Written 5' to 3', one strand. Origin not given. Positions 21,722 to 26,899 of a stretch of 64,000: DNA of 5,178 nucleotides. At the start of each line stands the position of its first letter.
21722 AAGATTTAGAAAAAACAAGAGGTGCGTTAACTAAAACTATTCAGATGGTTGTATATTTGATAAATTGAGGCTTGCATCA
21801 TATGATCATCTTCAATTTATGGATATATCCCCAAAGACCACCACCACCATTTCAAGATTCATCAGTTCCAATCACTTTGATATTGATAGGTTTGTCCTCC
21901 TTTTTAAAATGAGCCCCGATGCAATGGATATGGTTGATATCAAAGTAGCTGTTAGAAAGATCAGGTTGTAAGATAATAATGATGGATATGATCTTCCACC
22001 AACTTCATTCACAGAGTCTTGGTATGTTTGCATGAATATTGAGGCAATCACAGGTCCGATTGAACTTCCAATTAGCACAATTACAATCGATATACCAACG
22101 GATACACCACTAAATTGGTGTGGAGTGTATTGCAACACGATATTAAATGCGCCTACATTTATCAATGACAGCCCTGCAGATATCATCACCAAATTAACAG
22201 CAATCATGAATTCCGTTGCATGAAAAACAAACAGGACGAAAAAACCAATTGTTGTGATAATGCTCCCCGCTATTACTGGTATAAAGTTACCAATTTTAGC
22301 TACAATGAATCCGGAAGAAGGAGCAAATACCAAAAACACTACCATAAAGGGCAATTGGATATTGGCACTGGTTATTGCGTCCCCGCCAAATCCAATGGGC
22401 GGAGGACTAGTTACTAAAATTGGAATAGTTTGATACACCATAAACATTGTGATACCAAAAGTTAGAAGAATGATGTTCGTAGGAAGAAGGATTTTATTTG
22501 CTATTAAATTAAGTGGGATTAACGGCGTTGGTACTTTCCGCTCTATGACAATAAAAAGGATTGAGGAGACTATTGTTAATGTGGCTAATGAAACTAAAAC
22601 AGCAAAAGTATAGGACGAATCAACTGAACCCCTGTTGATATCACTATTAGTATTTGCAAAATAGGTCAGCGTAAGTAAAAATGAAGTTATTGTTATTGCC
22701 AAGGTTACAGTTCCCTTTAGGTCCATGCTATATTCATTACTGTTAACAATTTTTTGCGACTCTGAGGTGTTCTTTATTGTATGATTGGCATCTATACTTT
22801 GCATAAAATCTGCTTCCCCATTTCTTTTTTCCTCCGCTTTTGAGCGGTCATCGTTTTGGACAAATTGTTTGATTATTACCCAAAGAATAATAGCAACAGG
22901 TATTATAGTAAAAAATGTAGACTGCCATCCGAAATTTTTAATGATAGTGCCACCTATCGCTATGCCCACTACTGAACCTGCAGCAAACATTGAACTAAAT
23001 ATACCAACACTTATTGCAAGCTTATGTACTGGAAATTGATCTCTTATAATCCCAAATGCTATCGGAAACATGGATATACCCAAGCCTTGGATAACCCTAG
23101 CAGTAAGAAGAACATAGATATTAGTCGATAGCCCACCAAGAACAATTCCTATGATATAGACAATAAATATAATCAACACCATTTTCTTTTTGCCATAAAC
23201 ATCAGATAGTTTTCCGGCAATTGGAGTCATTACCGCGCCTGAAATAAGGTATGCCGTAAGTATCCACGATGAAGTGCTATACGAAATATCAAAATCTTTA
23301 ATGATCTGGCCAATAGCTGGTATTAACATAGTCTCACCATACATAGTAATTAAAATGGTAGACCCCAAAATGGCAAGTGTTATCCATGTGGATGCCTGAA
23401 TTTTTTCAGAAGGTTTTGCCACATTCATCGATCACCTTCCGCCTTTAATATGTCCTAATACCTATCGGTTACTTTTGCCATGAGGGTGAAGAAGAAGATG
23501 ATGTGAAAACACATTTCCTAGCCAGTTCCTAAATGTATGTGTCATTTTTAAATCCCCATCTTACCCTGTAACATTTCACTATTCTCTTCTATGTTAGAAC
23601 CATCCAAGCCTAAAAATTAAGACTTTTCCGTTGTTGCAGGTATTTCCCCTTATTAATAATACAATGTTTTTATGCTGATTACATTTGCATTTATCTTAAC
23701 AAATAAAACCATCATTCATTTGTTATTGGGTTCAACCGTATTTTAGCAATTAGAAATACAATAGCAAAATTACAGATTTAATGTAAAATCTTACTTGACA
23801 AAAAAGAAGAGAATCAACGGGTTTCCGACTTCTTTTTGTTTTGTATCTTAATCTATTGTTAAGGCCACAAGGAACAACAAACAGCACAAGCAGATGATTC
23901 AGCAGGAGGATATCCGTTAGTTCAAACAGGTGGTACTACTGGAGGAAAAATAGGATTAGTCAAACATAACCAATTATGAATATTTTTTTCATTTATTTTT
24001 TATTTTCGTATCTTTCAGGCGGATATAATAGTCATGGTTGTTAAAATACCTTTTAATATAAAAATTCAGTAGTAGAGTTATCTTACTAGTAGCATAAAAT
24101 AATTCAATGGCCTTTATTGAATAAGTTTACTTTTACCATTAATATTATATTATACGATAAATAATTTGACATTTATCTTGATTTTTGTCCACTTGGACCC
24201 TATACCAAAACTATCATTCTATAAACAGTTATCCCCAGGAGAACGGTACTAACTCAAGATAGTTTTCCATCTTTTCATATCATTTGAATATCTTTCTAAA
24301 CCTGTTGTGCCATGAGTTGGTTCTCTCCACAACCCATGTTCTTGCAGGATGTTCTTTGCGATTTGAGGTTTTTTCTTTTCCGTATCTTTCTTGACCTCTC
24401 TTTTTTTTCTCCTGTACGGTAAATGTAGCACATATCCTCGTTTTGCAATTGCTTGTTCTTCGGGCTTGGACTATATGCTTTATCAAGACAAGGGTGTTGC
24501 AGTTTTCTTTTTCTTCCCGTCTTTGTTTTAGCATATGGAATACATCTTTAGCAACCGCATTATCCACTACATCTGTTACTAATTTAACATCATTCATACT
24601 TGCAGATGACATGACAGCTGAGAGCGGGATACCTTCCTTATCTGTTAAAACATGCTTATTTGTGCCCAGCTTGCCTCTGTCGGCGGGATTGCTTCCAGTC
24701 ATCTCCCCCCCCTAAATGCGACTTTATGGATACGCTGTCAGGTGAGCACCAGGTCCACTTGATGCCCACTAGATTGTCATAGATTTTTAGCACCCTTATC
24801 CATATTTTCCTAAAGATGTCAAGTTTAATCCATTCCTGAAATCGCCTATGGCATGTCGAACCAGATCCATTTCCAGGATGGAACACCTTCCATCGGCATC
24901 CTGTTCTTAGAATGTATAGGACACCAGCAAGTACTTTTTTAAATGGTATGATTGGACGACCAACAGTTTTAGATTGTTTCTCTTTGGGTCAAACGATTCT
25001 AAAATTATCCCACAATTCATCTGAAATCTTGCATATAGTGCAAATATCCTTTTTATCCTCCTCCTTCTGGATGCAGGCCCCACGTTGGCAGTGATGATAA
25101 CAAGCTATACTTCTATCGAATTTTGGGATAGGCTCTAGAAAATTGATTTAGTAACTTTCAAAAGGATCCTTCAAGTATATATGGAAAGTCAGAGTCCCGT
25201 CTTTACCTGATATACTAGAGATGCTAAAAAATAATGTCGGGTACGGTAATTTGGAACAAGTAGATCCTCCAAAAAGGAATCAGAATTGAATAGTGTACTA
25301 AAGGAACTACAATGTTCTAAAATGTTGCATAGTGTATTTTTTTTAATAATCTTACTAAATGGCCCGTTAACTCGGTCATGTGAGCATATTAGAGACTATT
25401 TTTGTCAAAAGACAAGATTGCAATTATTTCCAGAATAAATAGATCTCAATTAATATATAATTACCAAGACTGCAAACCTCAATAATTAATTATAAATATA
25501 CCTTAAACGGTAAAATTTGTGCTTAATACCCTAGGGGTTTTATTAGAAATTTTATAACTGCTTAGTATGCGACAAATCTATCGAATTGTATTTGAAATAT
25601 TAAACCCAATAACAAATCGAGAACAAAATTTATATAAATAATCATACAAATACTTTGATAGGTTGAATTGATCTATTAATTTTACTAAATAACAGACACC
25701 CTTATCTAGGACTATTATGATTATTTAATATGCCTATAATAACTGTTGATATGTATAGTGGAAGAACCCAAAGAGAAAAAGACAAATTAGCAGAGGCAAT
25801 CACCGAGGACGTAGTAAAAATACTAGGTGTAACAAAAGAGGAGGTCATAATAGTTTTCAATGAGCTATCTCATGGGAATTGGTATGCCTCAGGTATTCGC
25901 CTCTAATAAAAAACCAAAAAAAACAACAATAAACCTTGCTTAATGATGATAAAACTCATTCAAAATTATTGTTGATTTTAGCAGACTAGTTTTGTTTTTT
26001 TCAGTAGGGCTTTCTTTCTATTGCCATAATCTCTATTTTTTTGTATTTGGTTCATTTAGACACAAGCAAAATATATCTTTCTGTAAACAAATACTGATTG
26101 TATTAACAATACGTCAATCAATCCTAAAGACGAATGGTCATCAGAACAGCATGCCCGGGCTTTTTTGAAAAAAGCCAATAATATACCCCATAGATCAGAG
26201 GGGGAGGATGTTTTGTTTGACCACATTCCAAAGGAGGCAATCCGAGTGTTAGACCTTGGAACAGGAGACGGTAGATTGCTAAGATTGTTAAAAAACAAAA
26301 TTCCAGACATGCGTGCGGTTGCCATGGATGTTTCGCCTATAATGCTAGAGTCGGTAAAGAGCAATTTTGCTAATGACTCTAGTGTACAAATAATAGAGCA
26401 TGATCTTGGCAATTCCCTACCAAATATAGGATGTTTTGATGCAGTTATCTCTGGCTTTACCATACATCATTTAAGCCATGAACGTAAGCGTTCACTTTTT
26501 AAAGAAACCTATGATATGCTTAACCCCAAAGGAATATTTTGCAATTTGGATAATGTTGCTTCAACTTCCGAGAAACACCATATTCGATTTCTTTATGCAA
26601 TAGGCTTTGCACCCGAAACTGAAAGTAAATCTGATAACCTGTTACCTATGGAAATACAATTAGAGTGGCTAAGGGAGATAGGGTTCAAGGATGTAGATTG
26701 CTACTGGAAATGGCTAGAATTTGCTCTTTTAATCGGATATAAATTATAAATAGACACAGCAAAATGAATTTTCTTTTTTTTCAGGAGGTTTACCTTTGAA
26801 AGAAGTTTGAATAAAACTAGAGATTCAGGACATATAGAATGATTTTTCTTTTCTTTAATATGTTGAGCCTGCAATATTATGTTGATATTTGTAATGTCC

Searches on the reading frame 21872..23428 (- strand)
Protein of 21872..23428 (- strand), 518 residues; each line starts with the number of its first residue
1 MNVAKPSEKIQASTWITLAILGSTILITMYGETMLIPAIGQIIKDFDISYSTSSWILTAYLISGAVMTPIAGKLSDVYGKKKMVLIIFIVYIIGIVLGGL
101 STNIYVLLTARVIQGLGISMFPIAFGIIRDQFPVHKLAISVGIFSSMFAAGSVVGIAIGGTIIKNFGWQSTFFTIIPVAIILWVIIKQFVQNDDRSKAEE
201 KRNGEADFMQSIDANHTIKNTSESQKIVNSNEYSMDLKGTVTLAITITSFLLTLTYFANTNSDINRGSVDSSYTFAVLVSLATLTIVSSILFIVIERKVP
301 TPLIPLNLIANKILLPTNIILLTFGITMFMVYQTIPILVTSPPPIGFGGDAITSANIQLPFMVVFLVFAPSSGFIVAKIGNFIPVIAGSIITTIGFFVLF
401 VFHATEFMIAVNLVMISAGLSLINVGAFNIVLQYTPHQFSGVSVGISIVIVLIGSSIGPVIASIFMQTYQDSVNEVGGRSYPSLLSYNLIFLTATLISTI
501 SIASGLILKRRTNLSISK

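Call 17: search_protein_families(library=pfam, proteins=[window:21872-23428:-], max_evalue=0.01)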
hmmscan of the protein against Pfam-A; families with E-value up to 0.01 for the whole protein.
window:21872-23428:- (518 aa): 2 families
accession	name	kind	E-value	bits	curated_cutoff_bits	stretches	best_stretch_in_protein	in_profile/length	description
PF07690.21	MFS_1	-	7e-47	160.5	33.4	2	24-351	4-331/347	Major Facilitator Superfamily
PF00083.30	Sugar_tr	-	7.6e-12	45.3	22.3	1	50-244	45-239/452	Sugar (and other) transporter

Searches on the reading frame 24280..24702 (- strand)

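Call 17: search_protein_families(library=pfam, proteins=[window:24280-24702:-], max_evalue=0.01)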
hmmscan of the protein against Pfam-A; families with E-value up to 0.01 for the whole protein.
window:24280-24702:- (140 aa): 1 family
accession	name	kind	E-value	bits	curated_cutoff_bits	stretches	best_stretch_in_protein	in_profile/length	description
PF01609.27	DDE_Tnp_1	-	0.00029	21.1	23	0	7-136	29-175/200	Transposase DDE domain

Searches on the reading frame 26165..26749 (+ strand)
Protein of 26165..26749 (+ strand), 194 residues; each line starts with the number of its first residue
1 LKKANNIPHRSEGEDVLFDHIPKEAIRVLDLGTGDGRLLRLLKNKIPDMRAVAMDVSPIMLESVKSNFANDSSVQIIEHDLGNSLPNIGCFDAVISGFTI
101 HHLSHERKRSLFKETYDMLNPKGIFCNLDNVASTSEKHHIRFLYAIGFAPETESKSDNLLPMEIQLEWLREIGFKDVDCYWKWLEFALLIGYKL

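Call 17: search_protein_families(library=pfam, proteins=[window:26165-26749:+], max_evalue=0.01)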
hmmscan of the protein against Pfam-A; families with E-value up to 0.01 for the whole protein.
window:26165-26749:+ (194 aa): 14 families
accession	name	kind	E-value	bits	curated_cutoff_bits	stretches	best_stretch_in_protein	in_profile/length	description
PF13649.12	Methyltransf_25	-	1.4e-17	64.6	27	1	28-123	1-97/97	Methyltransferase domain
PF08241.18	Methyltransf_11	-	2.9e-14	53.9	21.2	1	29-126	1-94/95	Methyltransferase domain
PF08242.18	Methyltransf_12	-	6.7e-14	52.8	30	1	29-125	1-98/98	Methyltransferase domain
PF13847.12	Methyltransf_31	-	4.6e-09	36.5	27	1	23-131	2-113/145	Methyltransferase domain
PF05175.20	MTS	-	1.7e-08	34.8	23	1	13-125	19-136/170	Methyltransferase small domain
PF13489.12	Methyltransf_23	-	2e-08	34.6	27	1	22-126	20-115/164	Methyltransferase domain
PF00891.24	Methyltransf_2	-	9.7e-06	25.5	22.3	1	27-133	65-170/210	O-methyltransferase domain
PF05891.18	Methyltransf_PK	-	8.5e-05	22.6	27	1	25-136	56-168/218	AdoMet dependent proline di-methyltransferase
PF01209.24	Ubie_methyltran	-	0.00034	20.5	20.1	1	22-137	45-161/233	ubiE/COQ5 methyltransferase family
PF07021.18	MetW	-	0.00069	19.7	21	1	23-100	12-85/193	Methionine biosynthesis protein MetW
PF01564.23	Spermine_synth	-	0.0035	17.3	22.9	1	25-130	19-133/186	Spermine/spermidine synthase domain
PF02353.26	CMAS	-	0.0038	17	27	1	26-133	64-170/273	Mycolic acid cyclopropane synthetase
PF06325.19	PrmA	-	0.0043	17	22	1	19-103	156-239/296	Ribosomal protein L11 methyltransferase (PrmA)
PF01728.25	FtsJ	-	0.0062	16.9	24.1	1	24-128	21-137/181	FtsJ-like methyltransferase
